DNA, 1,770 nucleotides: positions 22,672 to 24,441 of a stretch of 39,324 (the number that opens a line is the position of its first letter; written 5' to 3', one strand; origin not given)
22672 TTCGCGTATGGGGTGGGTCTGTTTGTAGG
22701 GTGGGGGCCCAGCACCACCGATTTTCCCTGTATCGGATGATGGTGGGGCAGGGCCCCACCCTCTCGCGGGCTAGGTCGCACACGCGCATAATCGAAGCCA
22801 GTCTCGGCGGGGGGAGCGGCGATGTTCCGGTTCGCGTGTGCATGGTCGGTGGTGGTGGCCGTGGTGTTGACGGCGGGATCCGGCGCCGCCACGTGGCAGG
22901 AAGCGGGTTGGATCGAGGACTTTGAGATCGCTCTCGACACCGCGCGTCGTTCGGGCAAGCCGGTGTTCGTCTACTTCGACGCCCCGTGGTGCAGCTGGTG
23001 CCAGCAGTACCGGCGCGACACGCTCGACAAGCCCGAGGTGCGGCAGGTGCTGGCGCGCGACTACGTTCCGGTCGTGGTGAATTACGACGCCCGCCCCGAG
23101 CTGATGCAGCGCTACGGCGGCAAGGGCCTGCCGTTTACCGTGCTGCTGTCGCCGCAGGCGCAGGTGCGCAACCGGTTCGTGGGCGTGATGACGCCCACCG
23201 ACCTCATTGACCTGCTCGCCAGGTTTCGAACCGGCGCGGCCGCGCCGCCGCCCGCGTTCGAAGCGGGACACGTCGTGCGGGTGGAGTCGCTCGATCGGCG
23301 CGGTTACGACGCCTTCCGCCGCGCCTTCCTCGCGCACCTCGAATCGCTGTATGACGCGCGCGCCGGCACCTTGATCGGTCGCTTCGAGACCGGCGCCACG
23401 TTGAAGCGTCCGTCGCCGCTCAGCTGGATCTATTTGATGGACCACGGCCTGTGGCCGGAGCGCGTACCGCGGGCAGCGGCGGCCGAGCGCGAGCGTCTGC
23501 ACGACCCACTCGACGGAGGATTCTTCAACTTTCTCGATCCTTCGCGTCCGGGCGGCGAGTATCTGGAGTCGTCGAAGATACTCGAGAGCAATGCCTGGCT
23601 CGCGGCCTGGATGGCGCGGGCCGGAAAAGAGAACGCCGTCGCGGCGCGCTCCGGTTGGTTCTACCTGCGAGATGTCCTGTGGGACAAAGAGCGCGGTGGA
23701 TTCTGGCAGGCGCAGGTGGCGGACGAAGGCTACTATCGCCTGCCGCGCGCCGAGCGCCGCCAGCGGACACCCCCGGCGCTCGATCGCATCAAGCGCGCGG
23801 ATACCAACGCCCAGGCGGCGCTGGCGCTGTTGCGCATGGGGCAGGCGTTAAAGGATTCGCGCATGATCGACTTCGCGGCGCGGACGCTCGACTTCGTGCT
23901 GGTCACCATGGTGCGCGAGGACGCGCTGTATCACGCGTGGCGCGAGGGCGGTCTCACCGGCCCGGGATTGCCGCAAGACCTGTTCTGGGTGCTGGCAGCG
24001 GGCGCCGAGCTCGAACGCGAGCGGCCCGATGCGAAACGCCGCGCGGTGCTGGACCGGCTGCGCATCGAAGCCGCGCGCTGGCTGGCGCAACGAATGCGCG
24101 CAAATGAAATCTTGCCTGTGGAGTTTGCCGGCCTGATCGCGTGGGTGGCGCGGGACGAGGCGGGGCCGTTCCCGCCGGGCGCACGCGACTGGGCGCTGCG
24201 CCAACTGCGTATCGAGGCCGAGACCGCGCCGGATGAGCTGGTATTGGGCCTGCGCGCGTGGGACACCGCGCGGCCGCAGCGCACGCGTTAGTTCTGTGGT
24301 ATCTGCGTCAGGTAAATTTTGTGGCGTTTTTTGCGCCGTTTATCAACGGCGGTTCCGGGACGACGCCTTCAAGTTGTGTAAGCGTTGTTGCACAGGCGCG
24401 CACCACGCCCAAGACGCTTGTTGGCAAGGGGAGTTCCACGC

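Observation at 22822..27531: GC-rich convergent pair: secreted DUF255-type thioredoxin protein and a self-contained carrier-FAAL-membrane-acyltransferase fusion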

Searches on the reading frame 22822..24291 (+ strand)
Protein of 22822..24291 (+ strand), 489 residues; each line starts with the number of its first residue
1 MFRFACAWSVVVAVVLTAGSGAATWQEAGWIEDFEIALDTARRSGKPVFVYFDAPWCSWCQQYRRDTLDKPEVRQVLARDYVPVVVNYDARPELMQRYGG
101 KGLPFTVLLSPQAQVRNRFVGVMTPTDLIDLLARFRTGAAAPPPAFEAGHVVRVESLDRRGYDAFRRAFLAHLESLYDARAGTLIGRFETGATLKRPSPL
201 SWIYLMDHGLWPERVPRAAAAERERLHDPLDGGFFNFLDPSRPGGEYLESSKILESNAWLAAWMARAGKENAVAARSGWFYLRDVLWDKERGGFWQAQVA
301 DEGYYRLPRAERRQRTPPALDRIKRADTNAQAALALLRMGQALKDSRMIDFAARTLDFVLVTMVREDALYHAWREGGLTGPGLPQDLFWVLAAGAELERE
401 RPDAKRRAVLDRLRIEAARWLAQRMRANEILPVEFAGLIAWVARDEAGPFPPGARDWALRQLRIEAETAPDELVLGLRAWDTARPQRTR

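Call 3: search_protein_families(library=pfam, proteins=[window:22822-24291:+], max_evalue=0.01)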
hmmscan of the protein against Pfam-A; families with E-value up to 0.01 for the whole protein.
window:22822-24291:+ (489 aa): 5 families
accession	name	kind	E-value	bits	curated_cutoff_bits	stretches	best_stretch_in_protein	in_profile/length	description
PF13899.12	Thioredoxin_7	-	1.3e-15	57.7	27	1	30-111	2-83/83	Thioredoxin-like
PF13098.12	Thioredoxin_2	-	1.7e-11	44.8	27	1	42-132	2-104/104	Thioredoxin-like domain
PF03190.21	Thioredox_DsbH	-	4.8e-10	40.1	27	1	30-98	22-90/163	Protein of unknown function, DUF255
PF00085.26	Thioredoxin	-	0.00016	22.1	23.5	1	44-132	17-101/103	Thioredoxin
PF08534.16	Redoxin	-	0.0068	16.6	26.6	0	39-116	22-99/148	Redoxin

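Call 4: search_protein_families(library=ncbifam, proteins=[window:22822-24291:+], max_evalue=0.01)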
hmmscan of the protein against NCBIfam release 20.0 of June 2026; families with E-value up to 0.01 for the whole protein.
window:22822-24291:+ (489 aa): 10 families
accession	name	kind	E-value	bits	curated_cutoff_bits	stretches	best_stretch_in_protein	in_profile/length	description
NF045694.1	seleno_TsoB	exception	4.6e-09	34.9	805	1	9-132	438-568/572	rhodanese/DsbD fusion-like selenoprotein TsoB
NF001419.0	PRK00293.1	subfamily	6.8e-09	34.8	330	1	22-134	454-571/574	protein-disulfide reductase DsbD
NF041383.1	Trx_VPGUxxT_two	exception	8.5e-09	35.5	275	1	29-88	6-66/287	VPGUxxT family thioredoxin-like (seleno)protein, type 2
NF041199.1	trx7_PDZ_seleno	equivalog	3.7e-06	26.1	300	1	29-86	2-60/390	Trx7/PDZ domain-containing (seleno)protein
TIGR01068.1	thioredoxin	equivalog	3.8e-06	27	96.8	1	42-133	11-98/101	thioredoxin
NF008229.0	PRK10996.1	equivalog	8e-05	22.4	125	1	31-123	38-126/141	thioredoxin TrxC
NF043050.1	DisulfRedDsbH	equivalog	0.00088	19.4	190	1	32-86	46-101/166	disulfide reductase DsbH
NF002854.0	PRK03147.1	subfamily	0.0013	18.7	170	0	82-132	119-169/176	thiol-disulfide oxidoreductase ResA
TIGR01126.1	pdi_dom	equivalog_domain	0.0026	18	107.2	1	43-130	12-99/105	protein disulfide-isomerase domain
NF041382.1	Trx_VPGUxxT_one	exception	0.0096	15.2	350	0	27-87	30-91/349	VPGUxxT family thioredoxin-like (seleno)protein, type 1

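Call 17: find_homologous_proteins(query=window:22822-24291:+, max_evalue=1e-10)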
Query window:22822-24291:+ (489 aa): 121 proteins with E <= 1e-10 among 8000 candidates; the best 120 are listed.
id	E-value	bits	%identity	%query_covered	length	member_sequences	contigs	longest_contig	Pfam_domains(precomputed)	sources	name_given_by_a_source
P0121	0.0e+0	1079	97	100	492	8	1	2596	PF03190.22,PF13899.13,PF13098.14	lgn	-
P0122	6.6e-192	657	64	97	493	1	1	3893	PF03190.22,PF13899.13,PF13098.14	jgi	-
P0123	4.0e-178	611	61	91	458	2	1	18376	PF03190.22,PF13899.13,PF13098.14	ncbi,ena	-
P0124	4.2e-177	608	60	93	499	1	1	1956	PF03190.22,PF13899.13,PF13098.14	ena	-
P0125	5.7e-177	607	62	94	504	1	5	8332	PF03190.22,PF13899.13,PF13098.14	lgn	-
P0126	1.2e-173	596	60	96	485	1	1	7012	PF03190.22,PF00085.27,PF13899.13,PF13098.14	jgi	-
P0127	2.8e-167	575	57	99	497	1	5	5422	PF03190.22,PF00085.27,PF13899.13,PF13098.14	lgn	-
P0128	8.5e-167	574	56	94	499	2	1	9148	PF03190.22,PF00085.27,PF13899.13,PF13098.14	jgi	jgi:thioredoxin-related protein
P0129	2.0e-166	572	57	96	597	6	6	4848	PF03190.22,PF13899.13,PF13098.14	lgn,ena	-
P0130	3.0e-166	572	57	98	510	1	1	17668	PF03190.22,PF00085.27,PF13899.13,PF13098.14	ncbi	-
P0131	5.0e-166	571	58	97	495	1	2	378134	PF03190.22,PF00085.27,PF13899.13,PF13098.14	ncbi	-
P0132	1.3e-164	567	59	94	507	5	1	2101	PF03190.22,PF13899.13,PF13098.14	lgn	-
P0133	2.2e-164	566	59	95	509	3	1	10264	PF03190.22,PF13899.13,PF13098.14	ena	-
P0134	3.9e-164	565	58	97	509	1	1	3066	PF03190.22,PF13899.13,PF13098.14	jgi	jgi:hypothetical protein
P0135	7.6e-164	564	59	95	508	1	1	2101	PF03190.22,PF13899.13,PF13098.14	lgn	-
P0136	1.3e-163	563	58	97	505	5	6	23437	PF03190.22,PF13899.13,PF13098.14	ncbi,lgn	-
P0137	7.3e-163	561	56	97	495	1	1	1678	PF03190.22,PF00085.27,PF13899.13,PF13098.14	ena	-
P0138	1.0e-161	557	56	98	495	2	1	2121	PF03190.22,PF00085.27,PF13899.13,PF13098.14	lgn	-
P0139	1.1e-161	557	57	98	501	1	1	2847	PF03190.22,PF00085.27,PF13899.13,PF13098.14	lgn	-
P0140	2.1e-160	553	58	95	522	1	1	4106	PF03190.22,PF00085.27,PF13899.13,PF13098.14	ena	-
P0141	1.3e-159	550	57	97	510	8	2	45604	PF03190.22,PF13899.13,PF13098.14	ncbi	-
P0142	1.3e-159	550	56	93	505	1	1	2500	PF03190.22,PF00085.27,PF13899.13,PF13098.14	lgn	-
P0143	5.3e-159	548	57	96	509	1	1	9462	PF03190.22,PF13899.13,PF13098.14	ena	-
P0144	9.0e-159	547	58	94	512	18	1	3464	PF03190.22,PF13899.13,PF13098.14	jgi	jgi:thioredoxin-related protein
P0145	1.6e-158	546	56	99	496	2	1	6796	PF03190.22,PF00085.27,PF13899.13,PF13098.14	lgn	-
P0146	1.7e-158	546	56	94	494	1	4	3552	PF03190.22,PF00085.27,PF13899.13,PF13098.14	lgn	-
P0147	4.8e-158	545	55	95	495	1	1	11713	PF03190.22,PF00085.27,PF13899.13,PF13098.14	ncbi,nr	ncbi:MAG: thioredoxin family protein [Sulfuricaulis sp.]|nr:thioredoxin family protein [Sulfuricauli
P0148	1.5e-157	543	55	97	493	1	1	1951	PF03190.22,PF00085.27,PF13899.13,PF13098.14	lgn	-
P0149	2.6e-157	542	57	93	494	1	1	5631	PF03190.22,PF00085.27,PF13899.13,PF13098.14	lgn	-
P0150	9.0e-157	541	54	94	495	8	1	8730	PF03190.22,PF00085.27,PF13899.13,PF13098.14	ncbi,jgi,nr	ncbi:MAG: thioredoxin family protein [Gammaproteobacteria bacterium]|nr:thioredoxin family protein [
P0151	1.3e-156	540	58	90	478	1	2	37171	PF03190.22,PF13899.13,PF13098.14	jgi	-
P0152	1.5e-156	540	56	96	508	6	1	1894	PF03190.22,PF13899.13,PF13098.14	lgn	-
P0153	2.0e-156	540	59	94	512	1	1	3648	PF03190.22,PF13899.13,PF13098.14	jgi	jgi:thiol-disulfide isomerase/thioredoxin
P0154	3.7e-156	539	56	97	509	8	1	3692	PF03190.22,PF13899.13,PF13098.14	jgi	-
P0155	5.9e-156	538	56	96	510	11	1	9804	PF03190.22,PF13899.13,PF13098.14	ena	-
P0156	1.3e-155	537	55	96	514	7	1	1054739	PF03190.22,PF00085.27,PF13899.13,PF13098.14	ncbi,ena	-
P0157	6.8e-155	534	54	98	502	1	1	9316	PF03190.22,PF00085.27,PF13899.13,PF13098.14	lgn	-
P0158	6.9e-155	534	57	95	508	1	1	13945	PF03190.22,PF00085.27,PF13899.13,PF13098.14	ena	-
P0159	1.6e-154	533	57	95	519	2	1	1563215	PF03190.22,PF13899.13,PF13098.14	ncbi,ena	-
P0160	1.7e-154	533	58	95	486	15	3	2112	PF03190.22,PF13899.13,PF13098.14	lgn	-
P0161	4.1e-154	532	54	96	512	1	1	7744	PF03190.22,PF00085.27,PF13899.13,PF13098.14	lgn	-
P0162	4.2e-154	532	56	99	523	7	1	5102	PF03190.22,PF13899.13,PF13098.14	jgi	jgi:thiol-disulfide isomerase/thioredoxin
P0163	7.8e-154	531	54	99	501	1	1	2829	PF03190.22,PF00085.27,PF13899.13,PF13098.14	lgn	-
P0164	1.4e-153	530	55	94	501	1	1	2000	PF03190.22,PF00085.27,PF13899.13,PF13098.14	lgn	-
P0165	4.2e-153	529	51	98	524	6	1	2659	PF03190.22,PF00085.27,PF13899.13,PF13098.14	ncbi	-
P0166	6.2e-153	528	54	97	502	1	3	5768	PF03190.22,PF00085.27,PF13899.13,PF13098.14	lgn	-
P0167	7.7e-153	528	54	93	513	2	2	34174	PF03190.22,PF00085.27,PF13899.13,PF13098.14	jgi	jgi:uncharacterized protein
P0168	1.2e-152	527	57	93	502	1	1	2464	PF03190.22,PF00085.27,PF13899.13,PF13098.14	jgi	jgi:thiol-disulfide isomerase/thioredoxin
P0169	1.4e-152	527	56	99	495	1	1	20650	PF03190.22,PF00085.27,PF13899.13,PF13098.14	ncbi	ncbi:MAG: thioredoxin family protein [Gammaproteobacteria bacterium]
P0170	1.6e-152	527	53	95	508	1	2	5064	PF03190.22,PF13899.13,PF13098.14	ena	-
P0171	2.0e-152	526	53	94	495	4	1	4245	PF03190.22,PF00085.27,PF13899.13,PF13098.14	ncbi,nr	ncbi:MAG TPA: thioredoxin family protein [Sulfuricaulis sp.]|nr:thioredoxin family protein [Sulfuric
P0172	4.9e-152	525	54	99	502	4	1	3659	PF03190.22,PF00085.27,PF13899.13,PF13098.14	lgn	-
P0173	2.8e-151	523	51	95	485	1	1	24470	PF03190.22,PF13899.13,PF13098.14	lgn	-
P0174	4.0e-151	522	55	92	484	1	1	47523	PF03190.22,PF00085.27,PF13899.13,PF13098.14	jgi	-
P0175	6.4e-151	521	53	98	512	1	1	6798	PF03190.22,PF13899.13,PF13098.14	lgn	-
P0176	1.2e-150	520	57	95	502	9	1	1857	PF03190.22,PF13899.13,PF13098.14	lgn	-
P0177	1.4e-150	520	56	94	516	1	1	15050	PF03190.22,PF13899.13,PF13098.14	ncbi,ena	-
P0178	2.2e-150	520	51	95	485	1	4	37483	PF03190.22,PF00085.27,PF13899.13,PF13098.14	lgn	-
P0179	2.4e-150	519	50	98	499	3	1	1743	PF03190.22,PF13899.13,PF13098.14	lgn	-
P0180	9.6e-150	517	54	94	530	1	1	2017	PF03190.22,PF13899.13,PF13098.14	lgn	-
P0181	5.5e-149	515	54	98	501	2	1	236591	PF03190.22,PF13899.13,PF13098.14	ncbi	ncbi:MAG: thioredoxin family protein [Thiobacillus sp.]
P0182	8.0e-149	514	50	96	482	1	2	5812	PF03190.22,PF00085.27,PF13899.13,PF13098.14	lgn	-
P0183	2.4e-148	513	53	95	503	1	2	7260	PF03190.22,PF13899.13,PF13098.14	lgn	-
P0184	2.4e-148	513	55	94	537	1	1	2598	PF03190.22,PF00085.27,PF13899.13,PF13098.14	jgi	jgi:hypothetical protein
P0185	1.4e-146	507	53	95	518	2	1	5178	PF03190.22,PF00085.27,PF13899.13,PF13098.14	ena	-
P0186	1.8e-146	507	51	96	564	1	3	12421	PF03190.22,PF13899.13,PF13098.14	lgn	-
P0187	2.8e-146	506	48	98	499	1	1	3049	PF03190.22,PF13899.13,PF13098.14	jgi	-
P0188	6.3e-146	505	61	80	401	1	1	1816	PF03190.22,PF13899.13,PF13098.14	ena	-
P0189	1.3e-145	504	53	97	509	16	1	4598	PF03190.22,PF13899.13,PF13098.14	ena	-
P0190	8.3e-145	501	54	94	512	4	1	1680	PF03190.22,PF13899.13,PF13098.14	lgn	-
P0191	9.4e-145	501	55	93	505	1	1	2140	PF03190.22,PF13899.13,PF13098.14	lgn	-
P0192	1.8e-144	500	55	93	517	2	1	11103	PF03190.22,PF00085.27,PF13899.13,PF13098.14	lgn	-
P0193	1.3e-143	497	52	90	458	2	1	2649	PF03190.22,PF13899.13,PF13098.14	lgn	-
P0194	3.4e-143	496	53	95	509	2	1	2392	PF03190.22,PF00085.27,PF13899.13,PF13098.14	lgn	-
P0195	7.6e-143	495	54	93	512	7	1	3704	PF03190.22,PF13899.13,PF13098.14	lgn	-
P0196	1.3e-142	494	53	94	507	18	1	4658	PF03190.22,PF13899.13,PF13098.14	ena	-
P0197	2.4e-142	493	50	93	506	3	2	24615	PF03190.22,PF00085.27,PF13899.13,PF13098.14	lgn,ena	-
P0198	1.1e-141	491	49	92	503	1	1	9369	PF03190.22,PF13899.13,PF13098.14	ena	-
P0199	1.0e-140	488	46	98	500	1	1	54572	PF03190.22,PF13899.13,PF13098.14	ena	-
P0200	2.9e-139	483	52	97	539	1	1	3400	PF03190.22,PF00085.27,PF13899.13,PF13098.14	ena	-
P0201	1.0e-138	481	50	96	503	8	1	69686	PF03190.22,PF13899.13,PF13098.14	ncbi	-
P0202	1.7e-138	480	48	99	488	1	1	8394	PF03190.22,PF13899.13,PF13098.14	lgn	-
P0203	3.0e-138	480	47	95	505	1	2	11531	PF03190.22,PF00085.27,PF13899.13,PF13098.14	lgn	-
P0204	1.3e-136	474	48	98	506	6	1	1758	PF03190.22,PF00085.27,PF13899.13,PF13098.14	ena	-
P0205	2.0e-133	464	49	98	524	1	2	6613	PF03190.22,PF00085.27,PF13899.13,PF13098.14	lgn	-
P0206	7.4e-133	462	50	97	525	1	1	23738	PF03190.22,PF00085.27,PF13899.13,PF13098.14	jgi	jgi:thioredoxin-related protein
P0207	2.1e-132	460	51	92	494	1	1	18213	PF03190.22,PF00085.27,PF13899.13,PF13098.14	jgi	jgi:hypothetical protein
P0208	1.5e-131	457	49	97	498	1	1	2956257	PF03190.22,PF13899.13,PF13098.14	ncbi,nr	ncbi:thioredoxin family protein [Ectothiorhodospiraceae bacterium 2226]|nr:thioredoxin family protei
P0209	4.8e-130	452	51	92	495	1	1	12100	PF03190.22,PF00085.27,PF13899.13,PF13098.14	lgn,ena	-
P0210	2.0e-129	450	51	96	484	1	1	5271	PF03190.22,PF13899.13,PF13098.14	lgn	-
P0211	4.0e-123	430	47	93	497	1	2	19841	PF03190.22,PF13899.13,PF13098.14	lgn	-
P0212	1.0e-121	425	48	94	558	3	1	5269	PF03190.22,PF13899.13,PF13098.14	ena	-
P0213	5.1e-121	423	50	92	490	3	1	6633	PF03190.22,PF13899.13,PF13098.14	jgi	jgi:hypothetical protein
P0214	1.7e-119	418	48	94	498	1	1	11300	PF03190.22,PF13899.13,PF13098.14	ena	-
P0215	4.3e-119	416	46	93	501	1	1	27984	PF03190.22,PF13899.13,PF13098.14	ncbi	ncbi:MAG: thioredoxin family protein [Thiohalorhabdus sp.]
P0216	6.2e-118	413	46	94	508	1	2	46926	PF03190.22,PF13899.13,PF13098.14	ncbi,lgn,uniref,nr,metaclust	ncbi:hypothetical protein AN478_00310 [Thiohalorhabdus denitrificans]|uniref:Thioredoxin domain-cont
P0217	2.5e-116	407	48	92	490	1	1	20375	PF03190.22,PF13899.13,PF13098.14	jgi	jgi:hypothetical protein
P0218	4.8e-115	403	42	96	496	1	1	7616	PF03190.22,PF13899.13,PF13098.14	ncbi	ncbi:MAG: thioredoxin family protein [Pseudomonadota bacterium]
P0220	1.5e-113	398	47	98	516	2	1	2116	PF03190.22,PF00085.27,PF13899.13,PF13098.14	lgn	-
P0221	7.0e-111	389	41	97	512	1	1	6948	PF03190.22,PF13899.13,PF13098.14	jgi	jgi:uncharacterized protein YyaL (SSP411 family)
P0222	1.0e-110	389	45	94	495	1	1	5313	PF03190.22,PF13899.13,PF13098.14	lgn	-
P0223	1.1e-110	389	40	98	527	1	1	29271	PF03190.22,PF13899.13,PF13098.14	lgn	-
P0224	5.0e-110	386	45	93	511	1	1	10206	PF03190.22,PF13899.13,PF13098.14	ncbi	-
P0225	7.8e-110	386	40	94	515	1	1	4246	PF03190.22,PF13899.13,PF13098.14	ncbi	-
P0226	2.3e-107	378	54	62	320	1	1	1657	PF03190.22,PF00085.27,PF13899.13,PF13098.14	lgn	-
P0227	2.6e-107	378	42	97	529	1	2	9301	PF03190.22,PF13899.13,PF13098.14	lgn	-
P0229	5.2e-102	360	39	96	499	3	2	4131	PF03190.22,PF13899.13,PF13098.14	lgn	-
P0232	1.1e-86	309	42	92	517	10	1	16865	PF03190.22,PF13899.13,PF13098.14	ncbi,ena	-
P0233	6.9e-82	294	40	92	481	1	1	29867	PF03190.22,PF00085.27,PF13899.13,PF13098.14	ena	-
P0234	3.9e-77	278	45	60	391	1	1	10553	PF03190.22,PF13899.13,PF13098.14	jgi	jgi:hypothetical protein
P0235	5.2e-51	192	38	67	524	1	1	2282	PF03190.22,PF13899.13,PF13098.14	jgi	jgi:uncharacterized protein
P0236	4.3e-49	185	33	78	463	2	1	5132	PF03190.22,PF13899.13,PF13098.14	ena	-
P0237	1.9e-47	180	32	74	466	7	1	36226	PF03190.22,PF00085.27,PF13899.13,PF13098.14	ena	-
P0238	6.8e-43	165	33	65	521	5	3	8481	PF03190.22,PF13899.13,PF13098.14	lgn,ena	-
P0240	3.9e-21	93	27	73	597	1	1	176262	PF03190.22,PF07221.18,PF13899.13,PF13098.14,PF03663.21,PF06662.20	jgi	jgi:uncharacterized protein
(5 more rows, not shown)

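Call 20: find_encoding_contigs(protein=P0121, flank=3000, max_places=3)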
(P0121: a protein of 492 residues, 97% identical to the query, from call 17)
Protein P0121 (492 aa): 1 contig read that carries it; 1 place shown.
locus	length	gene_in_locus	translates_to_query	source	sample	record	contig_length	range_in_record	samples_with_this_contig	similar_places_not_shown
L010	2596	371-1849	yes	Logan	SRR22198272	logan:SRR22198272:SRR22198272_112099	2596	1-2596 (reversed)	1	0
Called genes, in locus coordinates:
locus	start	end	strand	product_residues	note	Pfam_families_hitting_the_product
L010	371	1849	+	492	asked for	PF03190:Thioredox_DsbH, PF13899:Thioredoxin_7, PF13098:Thioredoxin_2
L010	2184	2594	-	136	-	?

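Call 38: find_encoding_contigs(protein=window:22822-24291:+, flank=10000, max_places=8)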
Protein window:22822-24291:+ (489 aa): 7 contigs read that carry it; 7 places shown.
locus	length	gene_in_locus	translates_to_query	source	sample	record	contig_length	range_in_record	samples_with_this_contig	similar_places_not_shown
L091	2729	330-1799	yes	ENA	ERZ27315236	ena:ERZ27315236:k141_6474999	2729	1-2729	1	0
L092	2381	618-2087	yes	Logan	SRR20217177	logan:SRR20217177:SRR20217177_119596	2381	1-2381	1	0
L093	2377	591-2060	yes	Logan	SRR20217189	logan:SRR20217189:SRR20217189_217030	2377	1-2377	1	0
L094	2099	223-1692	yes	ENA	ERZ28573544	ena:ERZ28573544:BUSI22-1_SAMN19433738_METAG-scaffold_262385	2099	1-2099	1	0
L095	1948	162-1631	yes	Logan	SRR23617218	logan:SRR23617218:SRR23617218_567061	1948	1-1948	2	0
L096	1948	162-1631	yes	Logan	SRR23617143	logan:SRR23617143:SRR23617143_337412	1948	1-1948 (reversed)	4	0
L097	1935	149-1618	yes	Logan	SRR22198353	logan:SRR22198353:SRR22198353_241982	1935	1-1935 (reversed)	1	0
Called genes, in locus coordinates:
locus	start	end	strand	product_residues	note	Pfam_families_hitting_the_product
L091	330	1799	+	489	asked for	PF03190:Thioredox_DsbH, PF13899:Thioredoxin_7, PF13098:Thioredoxin_2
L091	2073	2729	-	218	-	?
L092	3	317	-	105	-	?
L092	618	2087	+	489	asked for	PF03190:Thioredox_DsbH, PF13899:Thioredoxin_7, PF13098:Thioredoxin_2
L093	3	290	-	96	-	?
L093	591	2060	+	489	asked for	PF03190:Thioredox_DsbH, PF13899:Thioredoxin_7, PF13098:Thioredoxin_2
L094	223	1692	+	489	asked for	PF03190:Thioredox_DsbH, PF13899:Thioredoxin_7, PF13098:Thioredoxin_2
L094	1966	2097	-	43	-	?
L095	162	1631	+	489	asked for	PF03190:Thioredox_DsbH, PF13899:Thioredoxin_7, PF13098:Thioredoxin_2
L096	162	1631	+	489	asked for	PF03190:Thioredox_DsbH, PF13899:Thioredoxin_7, PF13098:Thioredoxin_2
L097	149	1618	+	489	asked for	PF03190:Thioredox_DsbH, PF13899:Thioredoxin_7, PF13098:Thioredoxin_2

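Call 56: predict_structure(alignment_id=A3)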
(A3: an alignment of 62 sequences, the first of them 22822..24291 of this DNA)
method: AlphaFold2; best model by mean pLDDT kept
length: 489 residues; sequences in the alignment: 62
mean_pLDDT: 92.9   pTM: 0.91
mean pLDDT of the five models: 92.9, 92.2, 92.1, 92.1, 91.5
residues with pLDDT >= 90: 414; 70-90: 42; 50-70: 28; < 50: 5
segments of 3 or more residues with pLDDT < 50: 487-489
pLDDT, mean of each block of 10 residues (from residue 1): 70 56 77 97 97 96 96 97 96 93 95 94 96 84 68 96 98 97 94 94 98 97 97 95 88 98 96 97 98 98 96 97 98 99 98 98 94 91 93 98 97 96 97 97 88 97 96 98 67
secondary structure, 60 per line:
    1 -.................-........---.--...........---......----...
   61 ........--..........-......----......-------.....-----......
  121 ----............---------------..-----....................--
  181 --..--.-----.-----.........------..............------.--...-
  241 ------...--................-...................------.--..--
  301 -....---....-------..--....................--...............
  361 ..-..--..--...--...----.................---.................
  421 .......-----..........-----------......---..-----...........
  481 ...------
elements in order: H2-18 H20-27 H34-44 E48-53 H58-68 H71-80 E82-87 H92-97 E105-109 E115-120 H125-136 H159-176 H199-207 H214-226 E237-239 E247-249 H254-267 H269-286 H302-305 H309-312 H326-343 H346-362 E372-374 E377-379 H384-400 H404-427 H433-442 H454-459 H470-483
